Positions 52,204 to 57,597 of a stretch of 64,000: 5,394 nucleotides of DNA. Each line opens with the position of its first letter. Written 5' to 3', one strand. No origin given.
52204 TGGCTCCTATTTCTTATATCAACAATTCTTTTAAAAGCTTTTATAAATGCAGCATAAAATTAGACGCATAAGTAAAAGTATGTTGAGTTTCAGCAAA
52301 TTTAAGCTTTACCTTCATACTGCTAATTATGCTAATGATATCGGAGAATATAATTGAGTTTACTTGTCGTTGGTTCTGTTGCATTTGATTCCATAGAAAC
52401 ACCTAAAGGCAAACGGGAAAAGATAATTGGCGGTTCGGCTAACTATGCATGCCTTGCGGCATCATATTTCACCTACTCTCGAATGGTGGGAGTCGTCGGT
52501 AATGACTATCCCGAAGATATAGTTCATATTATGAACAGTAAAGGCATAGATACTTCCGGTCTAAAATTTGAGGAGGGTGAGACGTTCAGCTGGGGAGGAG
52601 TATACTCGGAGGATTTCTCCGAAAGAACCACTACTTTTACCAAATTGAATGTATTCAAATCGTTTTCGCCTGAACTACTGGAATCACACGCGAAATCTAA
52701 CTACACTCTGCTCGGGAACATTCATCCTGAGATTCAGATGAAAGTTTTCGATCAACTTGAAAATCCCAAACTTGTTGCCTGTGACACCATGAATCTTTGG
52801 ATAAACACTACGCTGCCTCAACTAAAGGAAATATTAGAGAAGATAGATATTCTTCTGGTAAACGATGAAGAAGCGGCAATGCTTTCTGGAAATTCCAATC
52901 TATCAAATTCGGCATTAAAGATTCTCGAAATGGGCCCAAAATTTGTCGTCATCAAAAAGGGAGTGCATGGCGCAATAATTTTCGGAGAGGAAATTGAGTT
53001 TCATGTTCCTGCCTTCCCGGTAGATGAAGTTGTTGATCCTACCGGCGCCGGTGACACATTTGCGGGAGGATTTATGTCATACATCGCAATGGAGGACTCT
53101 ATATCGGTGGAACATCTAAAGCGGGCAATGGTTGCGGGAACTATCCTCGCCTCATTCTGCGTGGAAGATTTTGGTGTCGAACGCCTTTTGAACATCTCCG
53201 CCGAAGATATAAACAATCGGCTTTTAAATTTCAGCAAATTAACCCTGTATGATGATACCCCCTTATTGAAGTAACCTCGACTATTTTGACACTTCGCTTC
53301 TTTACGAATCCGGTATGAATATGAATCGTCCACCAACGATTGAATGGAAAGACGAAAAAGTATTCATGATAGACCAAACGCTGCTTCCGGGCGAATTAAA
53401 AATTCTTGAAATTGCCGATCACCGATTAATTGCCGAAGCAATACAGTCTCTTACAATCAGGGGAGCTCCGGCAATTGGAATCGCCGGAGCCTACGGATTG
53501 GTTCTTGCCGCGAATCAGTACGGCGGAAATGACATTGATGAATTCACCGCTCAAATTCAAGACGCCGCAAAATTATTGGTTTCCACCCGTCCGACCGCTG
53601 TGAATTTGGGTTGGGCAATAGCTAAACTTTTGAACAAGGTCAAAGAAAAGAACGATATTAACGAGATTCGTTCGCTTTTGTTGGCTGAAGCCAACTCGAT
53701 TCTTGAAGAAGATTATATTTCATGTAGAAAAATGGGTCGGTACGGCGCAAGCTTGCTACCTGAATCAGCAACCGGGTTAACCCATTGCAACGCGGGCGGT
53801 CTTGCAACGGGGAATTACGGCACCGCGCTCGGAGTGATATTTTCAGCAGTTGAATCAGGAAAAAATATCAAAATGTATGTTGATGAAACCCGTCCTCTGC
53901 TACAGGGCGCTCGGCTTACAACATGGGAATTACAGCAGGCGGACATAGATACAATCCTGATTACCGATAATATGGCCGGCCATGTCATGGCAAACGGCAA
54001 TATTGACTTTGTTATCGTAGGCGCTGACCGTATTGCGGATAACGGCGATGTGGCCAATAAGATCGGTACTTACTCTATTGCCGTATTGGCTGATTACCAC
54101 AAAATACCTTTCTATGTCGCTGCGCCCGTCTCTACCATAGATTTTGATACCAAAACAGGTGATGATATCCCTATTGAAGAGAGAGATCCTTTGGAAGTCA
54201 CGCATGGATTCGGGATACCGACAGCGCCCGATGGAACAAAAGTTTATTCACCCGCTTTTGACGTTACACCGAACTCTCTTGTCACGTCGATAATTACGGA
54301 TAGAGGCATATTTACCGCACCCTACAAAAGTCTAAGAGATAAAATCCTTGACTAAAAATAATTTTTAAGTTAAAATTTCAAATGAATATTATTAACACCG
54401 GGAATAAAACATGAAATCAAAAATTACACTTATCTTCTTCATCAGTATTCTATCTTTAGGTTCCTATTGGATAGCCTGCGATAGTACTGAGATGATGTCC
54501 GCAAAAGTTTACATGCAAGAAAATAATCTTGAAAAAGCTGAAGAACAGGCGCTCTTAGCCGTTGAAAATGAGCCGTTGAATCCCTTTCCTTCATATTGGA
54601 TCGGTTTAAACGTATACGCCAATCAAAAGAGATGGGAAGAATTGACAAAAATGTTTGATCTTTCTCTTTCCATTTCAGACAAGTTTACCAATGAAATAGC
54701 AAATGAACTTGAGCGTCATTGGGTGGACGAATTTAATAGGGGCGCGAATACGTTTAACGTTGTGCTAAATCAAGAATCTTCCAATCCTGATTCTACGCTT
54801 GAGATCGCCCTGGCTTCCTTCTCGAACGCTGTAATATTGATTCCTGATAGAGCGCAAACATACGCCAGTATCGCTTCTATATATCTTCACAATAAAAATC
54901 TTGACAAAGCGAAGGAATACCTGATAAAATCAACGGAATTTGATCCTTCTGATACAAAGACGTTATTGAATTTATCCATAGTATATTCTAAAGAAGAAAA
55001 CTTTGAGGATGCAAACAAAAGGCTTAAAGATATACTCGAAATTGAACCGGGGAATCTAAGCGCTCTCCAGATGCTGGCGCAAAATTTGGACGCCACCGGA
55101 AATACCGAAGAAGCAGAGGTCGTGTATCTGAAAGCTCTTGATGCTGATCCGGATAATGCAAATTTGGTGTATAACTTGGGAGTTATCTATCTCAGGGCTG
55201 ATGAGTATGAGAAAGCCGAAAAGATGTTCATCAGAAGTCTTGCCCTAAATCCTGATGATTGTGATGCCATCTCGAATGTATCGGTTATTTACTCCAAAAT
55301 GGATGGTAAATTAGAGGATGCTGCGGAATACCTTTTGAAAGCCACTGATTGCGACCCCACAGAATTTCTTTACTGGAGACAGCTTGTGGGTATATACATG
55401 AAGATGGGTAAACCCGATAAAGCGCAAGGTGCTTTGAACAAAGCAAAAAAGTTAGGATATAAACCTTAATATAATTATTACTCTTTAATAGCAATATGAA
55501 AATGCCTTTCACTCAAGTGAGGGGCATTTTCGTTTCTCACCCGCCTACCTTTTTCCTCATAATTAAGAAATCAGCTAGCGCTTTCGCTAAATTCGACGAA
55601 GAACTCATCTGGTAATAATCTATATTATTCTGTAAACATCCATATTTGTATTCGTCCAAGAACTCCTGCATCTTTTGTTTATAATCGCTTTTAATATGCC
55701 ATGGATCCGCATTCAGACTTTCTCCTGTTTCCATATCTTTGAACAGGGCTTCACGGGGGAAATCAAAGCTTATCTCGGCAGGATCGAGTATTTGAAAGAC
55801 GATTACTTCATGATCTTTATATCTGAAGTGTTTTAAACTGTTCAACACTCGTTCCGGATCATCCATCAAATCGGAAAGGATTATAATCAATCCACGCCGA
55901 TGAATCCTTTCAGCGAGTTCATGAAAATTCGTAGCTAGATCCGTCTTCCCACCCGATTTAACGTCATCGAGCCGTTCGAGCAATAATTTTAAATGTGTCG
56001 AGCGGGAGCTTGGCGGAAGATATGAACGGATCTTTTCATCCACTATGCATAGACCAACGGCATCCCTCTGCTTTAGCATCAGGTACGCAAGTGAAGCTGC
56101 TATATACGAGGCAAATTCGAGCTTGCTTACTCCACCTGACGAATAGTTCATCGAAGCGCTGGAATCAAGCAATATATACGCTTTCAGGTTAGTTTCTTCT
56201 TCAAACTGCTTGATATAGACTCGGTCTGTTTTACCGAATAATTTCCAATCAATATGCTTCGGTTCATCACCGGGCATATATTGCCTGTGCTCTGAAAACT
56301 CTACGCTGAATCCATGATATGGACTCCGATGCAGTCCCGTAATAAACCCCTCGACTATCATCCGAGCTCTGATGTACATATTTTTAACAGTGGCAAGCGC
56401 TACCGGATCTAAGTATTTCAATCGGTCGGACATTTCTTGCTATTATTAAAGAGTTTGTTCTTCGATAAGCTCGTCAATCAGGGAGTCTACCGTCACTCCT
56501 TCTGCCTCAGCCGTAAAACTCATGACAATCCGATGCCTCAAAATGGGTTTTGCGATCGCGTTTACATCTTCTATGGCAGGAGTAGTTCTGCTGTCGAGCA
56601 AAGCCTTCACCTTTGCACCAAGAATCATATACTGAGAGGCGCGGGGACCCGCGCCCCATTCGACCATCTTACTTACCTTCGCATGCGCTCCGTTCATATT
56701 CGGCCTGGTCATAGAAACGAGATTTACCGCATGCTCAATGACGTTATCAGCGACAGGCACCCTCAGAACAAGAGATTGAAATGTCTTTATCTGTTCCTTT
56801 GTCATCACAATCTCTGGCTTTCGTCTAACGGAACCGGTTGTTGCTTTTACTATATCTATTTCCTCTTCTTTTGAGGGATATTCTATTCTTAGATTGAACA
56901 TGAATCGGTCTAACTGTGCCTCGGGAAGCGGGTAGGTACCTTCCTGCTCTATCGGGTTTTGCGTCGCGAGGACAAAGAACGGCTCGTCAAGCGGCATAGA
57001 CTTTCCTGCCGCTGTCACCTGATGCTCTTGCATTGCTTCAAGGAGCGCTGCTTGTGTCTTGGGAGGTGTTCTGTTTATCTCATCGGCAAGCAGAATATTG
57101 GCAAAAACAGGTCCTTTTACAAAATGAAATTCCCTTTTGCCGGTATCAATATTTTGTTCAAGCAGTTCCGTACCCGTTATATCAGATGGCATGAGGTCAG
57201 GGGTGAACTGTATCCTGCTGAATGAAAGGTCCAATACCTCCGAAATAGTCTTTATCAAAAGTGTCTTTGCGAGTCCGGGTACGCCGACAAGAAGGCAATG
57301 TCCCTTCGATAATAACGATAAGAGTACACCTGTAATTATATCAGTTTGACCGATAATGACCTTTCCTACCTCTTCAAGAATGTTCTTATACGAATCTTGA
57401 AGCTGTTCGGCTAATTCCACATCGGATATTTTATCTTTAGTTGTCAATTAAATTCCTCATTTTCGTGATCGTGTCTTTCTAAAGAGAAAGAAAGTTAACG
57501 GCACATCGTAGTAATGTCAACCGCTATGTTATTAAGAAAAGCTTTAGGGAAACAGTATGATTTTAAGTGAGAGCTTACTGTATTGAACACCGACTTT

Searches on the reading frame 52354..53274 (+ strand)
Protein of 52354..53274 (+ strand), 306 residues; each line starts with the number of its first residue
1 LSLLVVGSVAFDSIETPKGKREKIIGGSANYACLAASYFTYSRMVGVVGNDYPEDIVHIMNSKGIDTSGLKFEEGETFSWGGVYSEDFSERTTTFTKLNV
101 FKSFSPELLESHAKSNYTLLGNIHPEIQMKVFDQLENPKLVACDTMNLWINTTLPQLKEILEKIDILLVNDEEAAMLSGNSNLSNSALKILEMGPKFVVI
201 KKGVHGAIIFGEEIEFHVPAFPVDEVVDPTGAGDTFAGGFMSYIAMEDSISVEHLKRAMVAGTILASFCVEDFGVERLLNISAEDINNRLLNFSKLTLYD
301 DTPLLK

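Call 59: search_protein_families(library=pfam, proteins=[window:52354-53274:+], max_evalue=0.0001)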
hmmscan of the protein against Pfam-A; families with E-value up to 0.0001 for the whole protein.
window:52354-53274:+ (306 aa): 1 family
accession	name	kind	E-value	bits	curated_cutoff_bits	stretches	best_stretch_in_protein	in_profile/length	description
PF00294.29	PfkB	-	5.6e-32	111.7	25.8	1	4-275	5-295/302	pfkB family carbohydrate kinase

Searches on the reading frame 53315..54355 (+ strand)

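Call 59: search_protein_families(library=pfam, proteins=[window:53315-54355:+], max_evalue=0.0001)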
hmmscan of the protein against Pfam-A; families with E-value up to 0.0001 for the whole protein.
window:53315-54355:+ (346 aa): 1 family
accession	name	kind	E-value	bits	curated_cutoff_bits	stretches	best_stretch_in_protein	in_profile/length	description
PF01008.23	IF-2B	-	4.1e-89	298.9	22.4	1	48-334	2-279/280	Initiation factor 2 subunit family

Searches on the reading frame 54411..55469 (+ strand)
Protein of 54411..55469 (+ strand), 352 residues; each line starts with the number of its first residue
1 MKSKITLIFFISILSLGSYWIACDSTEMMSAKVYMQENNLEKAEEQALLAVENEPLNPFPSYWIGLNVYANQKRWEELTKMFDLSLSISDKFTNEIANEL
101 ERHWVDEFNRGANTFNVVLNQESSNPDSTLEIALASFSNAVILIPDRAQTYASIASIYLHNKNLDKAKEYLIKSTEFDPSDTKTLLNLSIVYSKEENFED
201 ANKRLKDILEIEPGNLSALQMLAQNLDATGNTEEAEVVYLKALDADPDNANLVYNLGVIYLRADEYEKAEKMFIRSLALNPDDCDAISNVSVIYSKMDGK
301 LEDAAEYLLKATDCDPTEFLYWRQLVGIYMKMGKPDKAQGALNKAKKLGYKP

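Call 60: search_protein_families(library=pfam, proteins=[window:54411-55469:+], max_evalue=0.0001)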
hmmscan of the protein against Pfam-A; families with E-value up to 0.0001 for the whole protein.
window:54411-55469:+ (352 aa): 22 families
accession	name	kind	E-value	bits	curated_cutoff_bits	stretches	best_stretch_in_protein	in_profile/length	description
PF13431.12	TPR_17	-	7.5e-27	91.8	24.4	1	239-270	2-33/34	Tetratricopeptide repeat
PF07719.23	TPR_2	-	2.7e-26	89.9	27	1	252-283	3-34/34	Tetratricopeptide repeat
PF14559.12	TPR_19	-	2.1e-25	89.2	25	2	241-286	16-60/68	Tetratricopeptide repeat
PF13181.12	TPR_8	-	7.4e-25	85.4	25.7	1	148-180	1-33/34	Tetratricopeptide repeat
PF13428.12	TPR_14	-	1.8e-21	74.9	23.5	0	218-257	3-42/44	Tetratricopeptide repeat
PF13424.12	TPR_12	-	2.1e-20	73.1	30.1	1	252-314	5-74/77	Tetratricopeptide repeat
PF00515.34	TPR_1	-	4.4e-20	71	27.8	1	254-283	5-34/34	Tetratricopeptide repeat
PF13176.12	TPR_7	-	2.1e-17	62.1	27.9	0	254-282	3-31/36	Tetratricopeptide repeat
PF13432.12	TPR_16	-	4.4e-15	56.2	32.7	1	221-282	2-63/65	Tetratricopeptide repeat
PF13414.12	TPR_11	-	7.1e-12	45.3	26.8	1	229-262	7-40/42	TPR repeat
PF23914.1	TPR_CcmH_CycH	-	1.5e-11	44.8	42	1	145-239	47-144/158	Cytochrome c-type biogenesis protein H TPR domain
PF13374.12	TPR_10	-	2e-10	40.8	27.5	0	255-279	7-31/42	Tetratricopeptide repeat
PF25064.1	ARM_TT21_5th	-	9.8e-09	36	27.8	0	194-245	13-64/117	TT21 fifth ARM repeats domain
PF13174.12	TPR_6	-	2e-08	34.8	26.3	0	254-282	4-32/33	Tetratricopeptide repeat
PF09295.16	ChAPs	-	1.6e-07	31.2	20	1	223-344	176-293/395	ChAPs (Chs5p-Arf1p-binding proteins)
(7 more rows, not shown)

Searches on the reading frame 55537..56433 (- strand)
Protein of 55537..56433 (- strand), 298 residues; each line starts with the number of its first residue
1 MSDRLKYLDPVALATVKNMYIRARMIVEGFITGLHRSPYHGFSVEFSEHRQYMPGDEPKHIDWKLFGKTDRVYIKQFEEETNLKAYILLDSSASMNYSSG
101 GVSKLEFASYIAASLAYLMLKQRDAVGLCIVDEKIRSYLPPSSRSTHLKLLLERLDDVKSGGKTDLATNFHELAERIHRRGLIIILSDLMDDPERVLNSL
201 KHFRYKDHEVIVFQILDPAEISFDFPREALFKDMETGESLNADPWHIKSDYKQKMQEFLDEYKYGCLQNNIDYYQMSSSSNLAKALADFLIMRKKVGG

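Call 60: search_protein_families(library=pfam, proteins=[window:55537-56433:-], max_evalue=0.0001)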
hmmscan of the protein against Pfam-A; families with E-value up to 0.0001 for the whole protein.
window:55537-56433:- (298 aa): 2 families
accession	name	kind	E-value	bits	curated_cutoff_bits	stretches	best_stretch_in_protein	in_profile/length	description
PF01882.25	DUF58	-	2.8e-49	167.7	23.4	1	48-256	1-211/216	Protein of unknown function DUF58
PF13519.12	VWA_2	-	1.3e-07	32.7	27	1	87-188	3-105/107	von Willebrand factor type A domain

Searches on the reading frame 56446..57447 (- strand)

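Call 60: search_protein_families(library=pfam, proteins=[window:56446-57447:-], max_evalue=0.0001)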
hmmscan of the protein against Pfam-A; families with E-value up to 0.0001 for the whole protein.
window:56446-57447:- (333 aa): 6 families
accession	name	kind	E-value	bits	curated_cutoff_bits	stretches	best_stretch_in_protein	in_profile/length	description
PF07726.17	AAA_3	-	5.7e-64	214.3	27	1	50-184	1-131/131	ATPase family associated with various cellular activities (AAA)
PF17863.7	AAA_lid_2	-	1.5e-14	53.9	22.7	1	258-326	5-73/74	AAA lid domain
PF07728.20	AAA_5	-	2.3e-12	47.5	22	1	50-182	1-139/139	AAA domain (dynein-related subfamily)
PF20030.5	bpMoxR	-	2.3e-08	33.8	27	1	21-205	4-183/205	MoxR domain in the MoxR-vWA-beta-propeller ternary systems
PF00493.29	MCM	-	3.9e-06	26.6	23.3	1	17-167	12-175/224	MCM P-loop domain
PF00004.35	AAA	-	3.6e-05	24.7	21.2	1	51-166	1-111/131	ATPase family associated with various cellular activities (AAA)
